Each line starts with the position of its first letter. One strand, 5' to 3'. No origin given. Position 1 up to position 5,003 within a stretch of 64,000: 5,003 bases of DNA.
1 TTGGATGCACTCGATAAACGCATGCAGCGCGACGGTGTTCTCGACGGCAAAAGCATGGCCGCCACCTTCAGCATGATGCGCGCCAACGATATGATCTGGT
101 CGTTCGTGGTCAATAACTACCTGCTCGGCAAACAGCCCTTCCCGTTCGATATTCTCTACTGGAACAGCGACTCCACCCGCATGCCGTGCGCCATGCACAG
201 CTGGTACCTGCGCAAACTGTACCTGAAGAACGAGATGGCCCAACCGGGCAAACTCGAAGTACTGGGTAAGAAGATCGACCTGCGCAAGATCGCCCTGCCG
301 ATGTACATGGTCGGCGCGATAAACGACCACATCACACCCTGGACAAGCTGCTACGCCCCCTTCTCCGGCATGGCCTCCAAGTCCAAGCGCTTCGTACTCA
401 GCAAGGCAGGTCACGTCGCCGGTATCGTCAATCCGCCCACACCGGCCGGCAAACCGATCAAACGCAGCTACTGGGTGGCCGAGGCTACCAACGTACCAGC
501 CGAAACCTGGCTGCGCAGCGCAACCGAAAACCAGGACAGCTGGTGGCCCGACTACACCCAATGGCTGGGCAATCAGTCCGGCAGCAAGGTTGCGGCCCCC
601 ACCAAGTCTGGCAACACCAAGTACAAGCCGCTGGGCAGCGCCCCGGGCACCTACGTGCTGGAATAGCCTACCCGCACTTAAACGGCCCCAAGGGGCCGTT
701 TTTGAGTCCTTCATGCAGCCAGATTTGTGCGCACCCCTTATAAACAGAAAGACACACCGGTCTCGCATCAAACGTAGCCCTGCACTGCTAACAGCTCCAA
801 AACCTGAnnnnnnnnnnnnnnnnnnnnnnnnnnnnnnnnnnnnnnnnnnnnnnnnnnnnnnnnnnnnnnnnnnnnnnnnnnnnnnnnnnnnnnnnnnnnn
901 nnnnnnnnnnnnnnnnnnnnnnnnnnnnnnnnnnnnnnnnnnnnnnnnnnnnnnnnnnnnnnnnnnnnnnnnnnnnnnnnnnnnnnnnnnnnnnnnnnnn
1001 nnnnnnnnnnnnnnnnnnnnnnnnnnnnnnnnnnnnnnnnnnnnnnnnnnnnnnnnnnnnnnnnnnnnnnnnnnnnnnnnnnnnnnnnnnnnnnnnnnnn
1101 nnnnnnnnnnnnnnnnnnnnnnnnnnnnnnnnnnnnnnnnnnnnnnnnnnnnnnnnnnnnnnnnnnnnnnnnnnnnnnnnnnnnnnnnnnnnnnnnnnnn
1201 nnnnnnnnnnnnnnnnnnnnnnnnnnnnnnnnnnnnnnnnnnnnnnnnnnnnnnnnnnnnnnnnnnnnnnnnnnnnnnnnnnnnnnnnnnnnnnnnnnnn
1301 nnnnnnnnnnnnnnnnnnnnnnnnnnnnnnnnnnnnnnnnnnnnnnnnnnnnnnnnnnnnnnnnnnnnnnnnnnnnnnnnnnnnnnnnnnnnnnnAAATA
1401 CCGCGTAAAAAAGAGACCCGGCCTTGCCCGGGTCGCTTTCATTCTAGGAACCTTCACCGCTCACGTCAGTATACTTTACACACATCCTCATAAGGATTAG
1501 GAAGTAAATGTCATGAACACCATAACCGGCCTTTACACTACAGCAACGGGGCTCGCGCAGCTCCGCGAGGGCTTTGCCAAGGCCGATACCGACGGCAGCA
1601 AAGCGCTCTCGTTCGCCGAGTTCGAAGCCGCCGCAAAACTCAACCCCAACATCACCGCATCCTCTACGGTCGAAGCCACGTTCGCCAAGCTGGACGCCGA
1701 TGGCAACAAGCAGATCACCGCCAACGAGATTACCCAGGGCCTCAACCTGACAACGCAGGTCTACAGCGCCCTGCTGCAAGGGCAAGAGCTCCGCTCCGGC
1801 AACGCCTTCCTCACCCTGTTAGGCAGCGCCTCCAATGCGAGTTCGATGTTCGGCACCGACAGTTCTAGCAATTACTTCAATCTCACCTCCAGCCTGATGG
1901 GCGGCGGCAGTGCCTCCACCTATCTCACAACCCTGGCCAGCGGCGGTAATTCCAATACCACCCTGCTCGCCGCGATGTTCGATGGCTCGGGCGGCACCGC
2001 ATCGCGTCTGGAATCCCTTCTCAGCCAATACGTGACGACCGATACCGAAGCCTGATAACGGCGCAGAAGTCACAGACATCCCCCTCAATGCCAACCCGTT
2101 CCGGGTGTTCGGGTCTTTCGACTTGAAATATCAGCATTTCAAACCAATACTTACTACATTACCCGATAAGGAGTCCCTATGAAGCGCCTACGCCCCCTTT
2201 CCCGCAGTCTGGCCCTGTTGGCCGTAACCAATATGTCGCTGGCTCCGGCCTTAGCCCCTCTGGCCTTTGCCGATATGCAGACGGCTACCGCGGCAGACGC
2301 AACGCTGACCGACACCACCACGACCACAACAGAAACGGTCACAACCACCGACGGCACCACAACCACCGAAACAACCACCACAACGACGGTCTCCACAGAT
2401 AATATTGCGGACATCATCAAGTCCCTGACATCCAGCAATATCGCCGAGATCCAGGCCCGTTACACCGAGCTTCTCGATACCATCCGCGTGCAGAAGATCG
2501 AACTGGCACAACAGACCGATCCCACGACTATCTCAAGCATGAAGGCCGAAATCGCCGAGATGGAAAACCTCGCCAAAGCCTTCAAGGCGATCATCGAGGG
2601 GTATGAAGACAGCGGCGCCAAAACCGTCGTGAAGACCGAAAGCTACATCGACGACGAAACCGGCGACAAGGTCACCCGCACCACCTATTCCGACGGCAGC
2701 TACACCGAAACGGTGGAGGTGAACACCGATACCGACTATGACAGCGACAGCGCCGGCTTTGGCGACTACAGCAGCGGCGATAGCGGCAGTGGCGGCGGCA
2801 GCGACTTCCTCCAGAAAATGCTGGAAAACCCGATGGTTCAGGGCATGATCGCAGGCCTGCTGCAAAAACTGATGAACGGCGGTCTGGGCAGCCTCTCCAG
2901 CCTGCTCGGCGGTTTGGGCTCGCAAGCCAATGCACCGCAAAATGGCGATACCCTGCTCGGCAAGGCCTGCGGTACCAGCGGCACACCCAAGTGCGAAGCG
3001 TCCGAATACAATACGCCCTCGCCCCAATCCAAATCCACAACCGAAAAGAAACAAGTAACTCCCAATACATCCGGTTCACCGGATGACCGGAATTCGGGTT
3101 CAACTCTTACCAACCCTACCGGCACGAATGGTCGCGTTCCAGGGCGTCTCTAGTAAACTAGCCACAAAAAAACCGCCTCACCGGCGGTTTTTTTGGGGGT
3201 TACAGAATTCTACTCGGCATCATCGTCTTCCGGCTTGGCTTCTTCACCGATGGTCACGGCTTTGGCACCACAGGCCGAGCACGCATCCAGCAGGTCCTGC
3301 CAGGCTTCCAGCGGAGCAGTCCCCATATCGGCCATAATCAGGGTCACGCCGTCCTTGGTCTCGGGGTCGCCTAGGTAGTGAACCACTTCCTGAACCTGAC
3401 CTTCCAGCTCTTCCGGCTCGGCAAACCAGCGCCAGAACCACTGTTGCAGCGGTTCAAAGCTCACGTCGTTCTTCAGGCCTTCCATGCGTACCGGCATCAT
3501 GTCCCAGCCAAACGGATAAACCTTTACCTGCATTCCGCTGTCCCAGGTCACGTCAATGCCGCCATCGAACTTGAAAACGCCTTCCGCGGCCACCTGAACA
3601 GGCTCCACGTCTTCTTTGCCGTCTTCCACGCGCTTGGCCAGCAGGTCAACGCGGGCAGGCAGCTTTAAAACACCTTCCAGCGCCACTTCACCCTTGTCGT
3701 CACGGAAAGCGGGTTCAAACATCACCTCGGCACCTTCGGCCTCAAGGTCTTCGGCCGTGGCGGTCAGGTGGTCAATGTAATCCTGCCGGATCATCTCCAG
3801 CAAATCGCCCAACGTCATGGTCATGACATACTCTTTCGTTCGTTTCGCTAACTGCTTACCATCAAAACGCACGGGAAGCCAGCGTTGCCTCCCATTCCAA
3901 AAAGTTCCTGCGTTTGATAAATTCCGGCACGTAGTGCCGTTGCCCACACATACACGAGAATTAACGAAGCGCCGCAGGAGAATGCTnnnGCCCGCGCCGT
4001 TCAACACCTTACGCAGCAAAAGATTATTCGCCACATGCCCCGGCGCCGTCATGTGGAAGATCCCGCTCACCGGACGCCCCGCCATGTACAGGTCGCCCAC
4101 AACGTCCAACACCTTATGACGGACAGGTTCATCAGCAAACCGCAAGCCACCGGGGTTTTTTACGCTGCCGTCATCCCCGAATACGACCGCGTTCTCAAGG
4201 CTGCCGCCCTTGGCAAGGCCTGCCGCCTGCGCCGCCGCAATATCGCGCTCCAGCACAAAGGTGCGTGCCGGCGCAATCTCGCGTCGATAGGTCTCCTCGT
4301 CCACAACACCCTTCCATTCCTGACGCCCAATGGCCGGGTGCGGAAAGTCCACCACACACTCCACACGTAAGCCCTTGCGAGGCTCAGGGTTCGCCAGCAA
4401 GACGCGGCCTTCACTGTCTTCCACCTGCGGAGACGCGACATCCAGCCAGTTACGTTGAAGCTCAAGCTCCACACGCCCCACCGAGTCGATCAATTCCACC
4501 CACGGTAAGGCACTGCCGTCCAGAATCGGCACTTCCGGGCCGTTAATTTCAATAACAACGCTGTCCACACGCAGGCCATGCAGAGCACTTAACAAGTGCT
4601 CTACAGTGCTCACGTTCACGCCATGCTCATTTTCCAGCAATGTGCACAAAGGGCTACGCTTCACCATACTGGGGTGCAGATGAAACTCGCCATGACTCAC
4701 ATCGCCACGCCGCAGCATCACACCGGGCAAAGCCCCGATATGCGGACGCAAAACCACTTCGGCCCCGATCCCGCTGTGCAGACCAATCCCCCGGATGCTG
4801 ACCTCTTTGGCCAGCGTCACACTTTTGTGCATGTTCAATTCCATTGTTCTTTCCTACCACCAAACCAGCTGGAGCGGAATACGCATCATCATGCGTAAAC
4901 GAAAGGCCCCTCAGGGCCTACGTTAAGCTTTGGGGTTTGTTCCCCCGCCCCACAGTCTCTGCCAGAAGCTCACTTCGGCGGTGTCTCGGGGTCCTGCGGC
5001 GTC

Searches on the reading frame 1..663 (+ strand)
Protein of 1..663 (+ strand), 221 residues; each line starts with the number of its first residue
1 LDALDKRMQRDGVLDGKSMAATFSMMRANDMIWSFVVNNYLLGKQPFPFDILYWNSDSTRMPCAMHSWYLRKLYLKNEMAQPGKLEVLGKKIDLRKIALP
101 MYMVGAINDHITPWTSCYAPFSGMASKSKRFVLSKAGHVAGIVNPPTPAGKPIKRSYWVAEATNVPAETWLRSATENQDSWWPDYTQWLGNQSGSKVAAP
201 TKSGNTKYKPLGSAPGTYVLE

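Call 88: search_protein_families(library=pfam, proteins=[window:1-663:+], max_evalue=0.001)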
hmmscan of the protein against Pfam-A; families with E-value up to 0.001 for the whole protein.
window:1-663:+ (221 aa): 1 family
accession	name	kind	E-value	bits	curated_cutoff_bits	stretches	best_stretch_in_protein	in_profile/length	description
PF00561.26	Abhydrolase_1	-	5.2e-06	26.7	25.8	1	5-145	130-245/245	alpha/beta hydrolase fold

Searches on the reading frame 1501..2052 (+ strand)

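Call 88: search_protein_families(library=pfam, proteins=[window:1501-2052:+], max_evalue=0.001)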
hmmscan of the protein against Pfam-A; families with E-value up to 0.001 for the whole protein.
window:1501-2052:+ (184 aa): 3 families
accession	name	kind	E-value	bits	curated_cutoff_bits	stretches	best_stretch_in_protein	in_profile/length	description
PF00036.39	EF-hand_1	-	2.2e-08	33.5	25.4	0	21-45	2-26/29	EF hand domain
PF13405.12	EF-hand_6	-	2.4e-08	33.4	25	0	20-46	1-27/30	EF-hand domain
PF13499.12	EF-hand_7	-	3.3e-06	27.8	30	1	20-77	3-62/67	EF-hand domain pair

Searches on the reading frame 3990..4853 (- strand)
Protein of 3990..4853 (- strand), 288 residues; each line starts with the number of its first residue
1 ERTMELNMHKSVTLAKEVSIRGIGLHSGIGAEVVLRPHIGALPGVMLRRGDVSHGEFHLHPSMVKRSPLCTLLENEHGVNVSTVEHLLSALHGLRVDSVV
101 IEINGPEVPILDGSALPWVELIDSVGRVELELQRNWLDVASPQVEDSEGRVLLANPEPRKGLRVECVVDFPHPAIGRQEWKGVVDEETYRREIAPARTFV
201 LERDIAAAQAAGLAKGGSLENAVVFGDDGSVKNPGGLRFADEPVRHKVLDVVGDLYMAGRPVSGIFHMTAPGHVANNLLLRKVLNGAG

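Call 88: search_protein_families(library=pfam, proteins=[window:3990-4853:-], max_evalue=0.001)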
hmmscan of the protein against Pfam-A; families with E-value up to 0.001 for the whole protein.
window:3990-4853:- (288 aa): 1 family
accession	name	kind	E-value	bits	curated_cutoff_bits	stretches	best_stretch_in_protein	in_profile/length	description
PF03331.19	LpxC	-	6.1e-84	282.1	27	1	13-284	3-267/268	UDP-3-O-acyl N-acetylglycosamine deacetylase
